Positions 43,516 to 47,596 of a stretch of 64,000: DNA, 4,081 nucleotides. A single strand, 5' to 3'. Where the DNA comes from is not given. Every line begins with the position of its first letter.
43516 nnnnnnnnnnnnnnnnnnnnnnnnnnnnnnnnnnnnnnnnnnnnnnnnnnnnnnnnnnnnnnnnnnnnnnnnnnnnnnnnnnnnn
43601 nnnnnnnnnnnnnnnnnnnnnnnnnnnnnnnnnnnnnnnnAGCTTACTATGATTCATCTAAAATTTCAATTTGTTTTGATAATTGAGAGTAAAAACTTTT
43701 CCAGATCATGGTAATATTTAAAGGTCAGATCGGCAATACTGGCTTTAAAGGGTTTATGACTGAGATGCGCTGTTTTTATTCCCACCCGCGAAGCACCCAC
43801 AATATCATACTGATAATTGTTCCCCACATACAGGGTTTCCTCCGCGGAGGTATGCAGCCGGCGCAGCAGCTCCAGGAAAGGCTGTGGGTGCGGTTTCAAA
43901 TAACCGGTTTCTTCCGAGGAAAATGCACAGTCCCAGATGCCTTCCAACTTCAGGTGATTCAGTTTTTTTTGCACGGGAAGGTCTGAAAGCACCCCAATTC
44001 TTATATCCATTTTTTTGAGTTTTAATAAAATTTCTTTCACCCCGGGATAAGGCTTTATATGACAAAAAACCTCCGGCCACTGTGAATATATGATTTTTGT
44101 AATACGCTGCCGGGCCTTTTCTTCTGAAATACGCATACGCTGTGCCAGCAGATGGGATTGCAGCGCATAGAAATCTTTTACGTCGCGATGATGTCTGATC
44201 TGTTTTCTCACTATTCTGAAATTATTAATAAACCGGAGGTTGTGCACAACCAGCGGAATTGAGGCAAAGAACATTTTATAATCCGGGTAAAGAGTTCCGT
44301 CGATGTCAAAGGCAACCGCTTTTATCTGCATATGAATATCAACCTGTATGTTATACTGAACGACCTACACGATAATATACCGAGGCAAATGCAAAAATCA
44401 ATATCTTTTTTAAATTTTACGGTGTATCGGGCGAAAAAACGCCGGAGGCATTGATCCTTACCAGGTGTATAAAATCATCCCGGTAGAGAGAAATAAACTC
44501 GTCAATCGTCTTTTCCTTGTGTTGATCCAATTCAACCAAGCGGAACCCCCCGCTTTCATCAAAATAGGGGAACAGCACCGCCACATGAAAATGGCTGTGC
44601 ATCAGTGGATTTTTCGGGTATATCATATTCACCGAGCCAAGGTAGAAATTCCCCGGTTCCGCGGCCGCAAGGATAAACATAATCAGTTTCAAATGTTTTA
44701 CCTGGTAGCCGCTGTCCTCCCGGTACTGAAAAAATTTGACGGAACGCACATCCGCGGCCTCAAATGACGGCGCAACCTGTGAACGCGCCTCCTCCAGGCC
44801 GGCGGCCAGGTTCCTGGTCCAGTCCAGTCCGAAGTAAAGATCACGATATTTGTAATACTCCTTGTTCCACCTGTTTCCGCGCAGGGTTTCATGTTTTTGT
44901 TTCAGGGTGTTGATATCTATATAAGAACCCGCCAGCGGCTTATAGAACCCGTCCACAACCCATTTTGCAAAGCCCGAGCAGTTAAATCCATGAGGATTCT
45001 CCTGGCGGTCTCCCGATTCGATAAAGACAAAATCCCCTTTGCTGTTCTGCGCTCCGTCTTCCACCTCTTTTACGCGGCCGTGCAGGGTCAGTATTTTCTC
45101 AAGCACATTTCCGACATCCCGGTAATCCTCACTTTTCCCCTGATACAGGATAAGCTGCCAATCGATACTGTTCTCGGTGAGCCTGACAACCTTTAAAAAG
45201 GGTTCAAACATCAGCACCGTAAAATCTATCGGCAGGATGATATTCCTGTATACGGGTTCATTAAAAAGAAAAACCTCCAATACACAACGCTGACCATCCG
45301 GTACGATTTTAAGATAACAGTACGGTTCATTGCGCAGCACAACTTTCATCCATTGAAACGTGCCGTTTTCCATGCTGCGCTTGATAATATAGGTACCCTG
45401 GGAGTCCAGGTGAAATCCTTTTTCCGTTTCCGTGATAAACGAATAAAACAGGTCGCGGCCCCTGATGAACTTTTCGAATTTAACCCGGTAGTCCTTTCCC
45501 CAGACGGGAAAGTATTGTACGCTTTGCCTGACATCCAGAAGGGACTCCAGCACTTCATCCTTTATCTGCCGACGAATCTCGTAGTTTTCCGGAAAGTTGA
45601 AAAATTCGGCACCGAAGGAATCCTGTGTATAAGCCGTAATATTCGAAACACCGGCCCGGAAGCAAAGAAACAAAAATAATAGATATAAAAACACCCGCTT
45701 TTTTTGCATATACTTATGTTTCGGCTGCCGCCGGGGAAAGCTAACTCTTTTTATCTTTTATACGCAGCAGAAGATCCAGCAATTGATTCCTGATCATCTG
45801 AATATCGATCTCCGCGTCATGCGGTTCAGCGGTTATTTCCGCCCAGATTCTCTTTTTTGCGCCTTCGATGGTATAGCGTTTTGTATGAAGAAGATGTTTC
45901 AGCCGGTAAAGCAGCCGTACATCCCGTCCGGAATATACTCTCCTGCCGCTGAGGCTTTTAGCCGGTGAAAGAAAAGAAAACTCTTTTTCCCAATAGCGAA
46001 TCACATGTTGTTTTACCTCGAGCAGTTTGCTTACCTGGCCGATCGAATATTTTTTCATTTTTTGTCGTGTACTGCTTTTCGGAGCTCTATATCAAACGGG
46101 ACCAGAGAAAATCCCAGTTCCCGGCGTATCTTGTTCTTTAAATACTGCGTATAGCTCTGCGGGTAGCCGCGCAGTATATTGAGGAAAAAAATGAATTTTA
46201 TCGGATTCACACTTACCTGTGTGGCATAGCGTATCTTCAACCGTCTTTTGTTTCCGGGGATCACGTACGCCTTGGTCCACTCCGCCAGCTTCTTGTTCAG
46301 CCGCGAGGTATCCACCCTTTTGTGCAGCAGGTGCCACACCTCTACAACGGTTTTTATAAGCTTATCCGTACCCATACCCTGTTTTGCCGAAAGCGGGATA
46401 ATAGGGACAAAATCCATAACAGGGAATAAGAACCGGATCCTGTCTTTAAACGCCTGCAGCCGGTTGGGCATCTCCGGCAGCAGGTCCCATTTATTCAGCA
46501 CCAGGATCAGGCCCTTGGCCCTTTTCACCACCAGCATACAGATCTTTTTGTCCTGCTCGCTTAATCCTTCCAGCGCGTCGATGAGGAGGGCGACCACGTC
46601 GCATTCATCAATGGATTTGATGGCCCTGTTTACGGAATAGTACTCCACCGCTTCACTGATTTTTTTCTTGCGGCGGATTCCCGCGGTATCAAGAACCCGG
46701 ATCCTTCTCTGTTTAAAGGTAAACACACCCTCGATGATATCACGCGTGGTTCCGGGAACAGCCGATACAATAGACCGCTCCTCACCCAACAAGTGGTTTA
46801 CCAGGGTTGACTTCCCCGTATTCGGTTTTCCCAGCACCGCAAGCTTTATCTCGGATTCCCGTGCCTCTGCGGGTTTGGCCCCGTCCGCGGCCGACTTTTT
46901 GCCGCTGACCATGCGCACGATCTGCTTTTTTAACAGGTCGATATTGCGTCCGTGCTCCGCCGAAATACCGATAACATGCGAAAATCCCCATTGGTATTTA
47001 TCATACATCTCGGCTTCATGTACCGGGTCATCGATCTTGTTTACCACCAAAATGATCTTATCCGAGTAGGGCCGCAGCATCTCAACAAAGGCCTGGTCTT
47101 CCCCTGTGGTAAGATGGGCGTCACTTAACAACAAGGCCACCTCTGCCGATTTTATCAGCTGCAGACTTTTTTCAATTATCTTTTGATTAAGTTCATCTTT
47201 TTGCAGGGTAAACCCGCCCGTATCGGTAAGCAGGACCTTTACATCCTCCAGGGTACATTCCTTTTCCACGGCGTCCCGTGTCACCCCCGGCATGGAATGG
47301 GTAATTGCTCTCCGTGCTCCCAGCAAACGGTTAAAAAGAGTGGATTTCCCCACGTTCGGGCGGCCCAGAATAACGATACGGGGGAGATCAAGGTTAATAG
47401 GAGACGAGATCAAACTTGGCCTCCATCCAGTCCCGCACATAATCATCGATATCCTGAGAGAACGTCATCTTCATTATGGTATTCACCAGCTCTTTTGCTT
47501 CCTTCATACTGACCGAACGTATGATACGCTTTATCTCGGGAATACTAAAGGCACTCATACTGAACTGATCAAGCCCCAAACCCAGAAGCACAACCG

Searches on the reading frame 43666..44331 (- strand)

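Call 39: search_protein_families(library=pfam, proteins=[window:43666-44331:-], max_evalue=0.0001)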
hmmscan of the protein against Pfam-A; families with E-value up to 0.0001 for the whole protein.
window:43666-44331:- (221 aa): 3 families
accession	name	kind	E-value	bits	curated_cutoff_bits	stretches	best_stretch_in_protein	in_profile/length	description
PF13419.12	HAD_2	-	5.8e-23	82.3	23.8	1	7-188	2-176/178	Haloacid dehalogenase-like hydrolase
PF00702.32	Hydrolase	-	1.9e-21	77.8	26.4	1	3-184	1-191/191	haloacid dehalogenase-like hydrolase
PF13242.12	Hydrolase_like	-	3.6e-05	24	22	1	146-188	4-46/75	HAD-hyrolase-like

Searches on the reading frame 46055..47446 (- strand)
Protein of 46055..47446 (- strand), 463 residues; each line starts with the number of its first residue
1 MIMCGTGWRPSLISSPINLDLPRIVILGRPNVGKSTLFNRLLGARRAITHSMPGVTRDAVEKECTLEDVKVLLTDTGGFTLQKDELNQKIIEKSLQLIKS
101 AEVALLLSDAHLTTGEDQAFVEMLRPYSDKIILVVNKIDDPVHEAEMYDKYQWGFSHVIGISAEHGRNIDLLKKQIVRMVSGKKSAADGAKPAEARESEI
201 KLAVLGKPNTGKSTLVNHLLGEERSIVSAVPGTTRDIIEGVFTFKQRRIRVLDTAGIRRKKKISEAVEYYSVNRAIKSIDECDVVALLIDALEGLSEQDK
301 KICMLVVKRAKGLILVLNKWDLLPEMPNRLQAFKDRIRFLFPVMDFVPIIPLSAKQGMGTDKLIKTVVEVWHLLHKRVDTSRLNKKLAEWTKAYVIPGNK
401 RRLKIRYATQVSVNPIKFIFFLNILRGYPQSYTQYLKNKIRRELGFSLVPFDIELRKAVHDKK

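Call 39: search_protein_families(library=pfam, proteins=[window:46055-47446:-], max_evalue=0.0001)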
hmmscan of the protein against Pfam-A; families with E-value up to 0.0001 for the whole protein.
window:46055-47446:- (463 aa): 13 families
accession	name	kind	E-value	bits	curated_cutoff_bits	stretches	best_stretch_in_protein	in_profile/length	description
PF01926.29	MMR_HSR1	-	2.9e-53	179.2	21.9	2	202-319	2-113/113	50S ribosome-binding GTPase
PF02421.24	FeoB_N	-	1.3e-28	99.9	27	2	201-366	2-155/156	Ferrous iron transport protein B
PF14714.11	KH_dom-like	-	3.1e-23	82.3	27.3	1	377-456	1-81/81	KH-domain-like of EngA bacterial GTPase enzymes, C-terminal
PF00009.33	GTP_EFTU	-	1.3e-19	71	26.5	1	273-370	84-185/188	Elongation factor Tu GTP binding domain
PF00350.29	Dynamin_N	-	5.6e-13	49.7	27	0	202-235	1-34/168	Dynamin family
PF04548.22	AIG1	-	2.9e-12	46.8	27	1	23-126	2-109/212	AIG1 family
PF03193.22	RsgA_GTPase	-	1e-09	38.9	30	0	202-231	109-138/174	RsgA GTPase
PF16897.10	MMR_HSR1_Xtn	-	1.7e-08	34.8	35.2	1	81-178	10-102/106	C-terminal region of MMR_HSR1 domain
PF08477.19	Roc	-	3.6e-08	34.1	27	0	23-139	1-119/119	Ras of Complex, Roc, domain of DAPkinase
PF00025.27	Arf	-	1.7e-06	28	22.3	0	196-286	11-96/174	ADP-ribosylation factor family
PF00071.28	Ras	-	9.1e-06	25.8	21.6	0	23-79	1-58/162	Ras family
PF00005.33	ABC_tran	-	2e-05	25.6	25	0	201-266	13-79/137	ABC transporter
PF13401.12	AAA_22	-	6.6e-05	23.7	27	0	24-125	8-105/130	AAA domain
